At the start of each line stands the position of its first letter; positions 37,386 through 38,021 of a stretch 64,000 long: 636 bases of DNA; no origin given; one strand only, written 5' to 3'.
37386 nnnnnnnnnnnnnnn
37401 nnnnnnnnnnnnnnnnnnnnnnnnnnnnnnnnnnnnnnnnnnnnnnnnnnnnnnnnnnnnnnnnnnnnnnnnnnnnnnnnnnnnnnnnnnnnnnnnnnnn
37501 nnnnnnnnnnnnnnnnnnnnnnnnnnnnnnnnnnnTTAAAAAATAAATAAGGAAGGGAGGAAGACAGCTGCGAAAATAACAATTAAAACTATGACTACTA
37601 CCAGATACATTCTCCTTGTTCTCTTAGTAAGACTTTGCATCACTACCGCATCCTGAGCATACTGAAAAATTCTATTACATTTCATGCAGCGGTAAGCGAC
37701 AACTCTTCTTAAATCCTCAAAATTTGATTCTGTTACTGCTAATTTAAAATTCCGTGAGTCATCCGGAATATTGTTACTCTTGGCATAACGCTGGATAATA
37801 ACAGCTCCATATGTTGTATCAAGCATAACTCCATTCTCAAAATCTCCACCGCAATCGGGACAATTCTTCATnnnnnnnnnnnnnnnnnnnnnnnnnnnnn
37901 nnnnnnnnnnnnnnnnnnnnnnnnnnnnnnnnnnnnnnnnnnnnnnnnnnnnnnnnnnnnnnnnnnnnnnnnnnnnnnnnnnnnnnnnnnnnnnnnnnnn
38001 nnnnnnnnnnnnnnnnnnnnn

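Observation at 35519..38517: A 3.2-kb gene island splits the near-universal rpsJ-rplC junction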

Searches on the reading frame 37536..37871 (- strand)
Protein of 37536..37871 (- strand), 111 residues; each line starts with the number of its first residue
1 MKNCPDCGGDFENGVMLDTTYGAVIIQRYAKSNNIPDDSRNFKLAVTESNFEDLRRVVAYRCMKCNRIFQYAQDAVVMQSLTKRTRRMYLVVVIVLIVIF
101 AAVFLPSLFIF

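Call 3: search_protein_families(library=pfam, proteins=[window:37536-37871:-], max_evalue=0.1)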
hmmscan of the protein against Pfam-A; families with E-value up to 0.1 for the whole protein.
window:37536-37871:- (111 aa): 4 families
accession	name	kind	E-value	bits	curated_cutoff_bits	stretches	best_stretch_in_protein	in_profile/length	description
PF20097.4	DUF6487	-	8.3e-05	23.4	24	1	4-69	1-62/67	Domain of unknown function (DUF6487)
PF09723.15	Zn_ribbon_8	-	0.0021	18.4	34.4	0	60-77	6-17/41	Zinc ribbon domain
PF01768.21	Birna_VP4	-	0.0031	17.8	24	1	31-93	99-162/259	Birnavirus VP4 protein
PF08274.17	Zn_Ribbon_YjdM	-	0.081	13.4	30.8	0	4-11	22-29/30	PhnA Zinc-Ribbon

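Call 4: search_protein_families(library=ncbifam, proteins=[window:37536-37871:-], max_evalue=0.1)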
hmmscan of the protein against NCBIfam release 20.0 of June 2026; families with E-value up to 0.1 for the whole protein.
window:37536-37871:- (111 aa): 3 families
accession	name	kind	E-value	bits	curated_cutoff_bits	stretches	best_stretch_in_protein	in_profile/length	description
NF047912.1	ECs_2282_CxxC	subfamily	0.0037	17.1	37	0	50-72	18-40/60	ECs_2282 family putative zinc-binding protein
TIGR02605.1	CxxC_CxxC_SSSS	subfamily_domain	0.0078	16.3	31.3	0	60-73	6-19/52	FmdB family zinc ribbon protein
NF033497.1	rubre_like_arch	subfamily_domain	0.026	14.3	32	1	3-13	18-28/34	rubrerythrin-like domain-containing protein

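Call 45: find_homologous_proteins(query=window:37536-37871:-, max_evalue=0.01)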
Query window:37536-37871:- (111 aa): 3 proteins with E <= 0.01 among 7 candidates.
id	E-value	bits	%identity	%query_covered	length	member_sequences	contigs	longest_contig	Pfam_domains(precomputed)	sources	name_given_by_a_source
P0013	2.8e-67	241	100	100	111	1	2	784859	-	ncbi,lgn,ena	-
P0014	7.8e-41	156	59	99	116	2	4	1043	-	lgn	-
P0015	1.6e-40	155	57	100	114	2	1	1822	-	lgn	-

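Call 46: find_encoding_contigs(protein=P0015, flank=3000, max_places=3)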
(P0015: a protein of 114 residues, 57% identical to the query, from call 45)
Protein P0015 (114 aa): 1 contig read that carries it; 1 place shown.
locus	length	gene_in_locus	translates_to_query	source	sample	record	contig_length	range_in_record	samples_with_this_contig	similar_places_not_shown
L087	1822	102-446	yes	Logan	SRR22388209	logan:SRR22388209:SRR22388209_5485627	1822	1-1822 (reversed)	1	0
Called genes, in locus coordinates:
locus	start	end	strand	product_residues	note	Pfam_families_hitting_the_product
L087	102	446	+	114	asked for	-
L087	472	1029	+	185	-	-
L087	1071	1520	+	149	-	-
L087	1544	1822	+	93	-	?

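Call 47: find_encoding_contigs(protein=P0014, flank=3000, max_places=4)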
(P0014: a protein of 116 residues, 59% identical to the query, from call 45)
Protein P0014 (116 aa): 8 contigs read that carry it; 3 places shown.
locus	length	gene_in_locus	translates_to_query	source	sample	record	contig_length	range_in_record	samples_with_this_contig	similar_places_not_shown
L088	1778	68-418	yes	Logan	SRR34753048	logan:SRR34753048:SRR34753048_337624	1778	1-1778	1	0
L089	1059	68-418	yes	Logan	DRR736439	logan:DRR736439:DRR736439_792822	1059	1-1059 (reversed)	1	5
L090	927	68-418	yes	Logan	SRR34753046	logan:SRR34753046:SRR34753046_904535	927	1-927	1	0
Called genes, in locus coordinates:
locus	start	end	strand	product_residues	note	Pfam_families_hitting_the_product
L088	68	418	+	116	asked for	-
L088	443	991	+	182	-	-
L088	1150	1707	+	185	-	-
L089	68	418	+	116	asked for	-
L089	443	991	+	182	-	-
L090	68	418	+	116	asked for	-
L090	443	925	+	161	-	?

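Call 93: search_protein_families(library=padloc, proteins=[window:37536-37871:-], max_evalue=0.01)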
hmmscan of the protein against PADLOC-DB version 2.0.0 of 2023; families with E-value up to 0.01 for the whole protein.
window:37536-37871:- (111 aa): 0 families

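Call 94: search_protein_families(library=phrogs, proteins=[window:37536-37871:-], max_evalue=0.01)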
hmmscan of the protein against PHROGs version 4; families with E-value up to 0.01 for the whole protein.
window:37536-37871:- (111 aa): 1 family
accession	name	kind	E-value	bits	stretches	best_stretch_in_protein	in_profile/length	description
phrog_10675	-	unknown function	0.0083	17.3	0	3-82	7-50/98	-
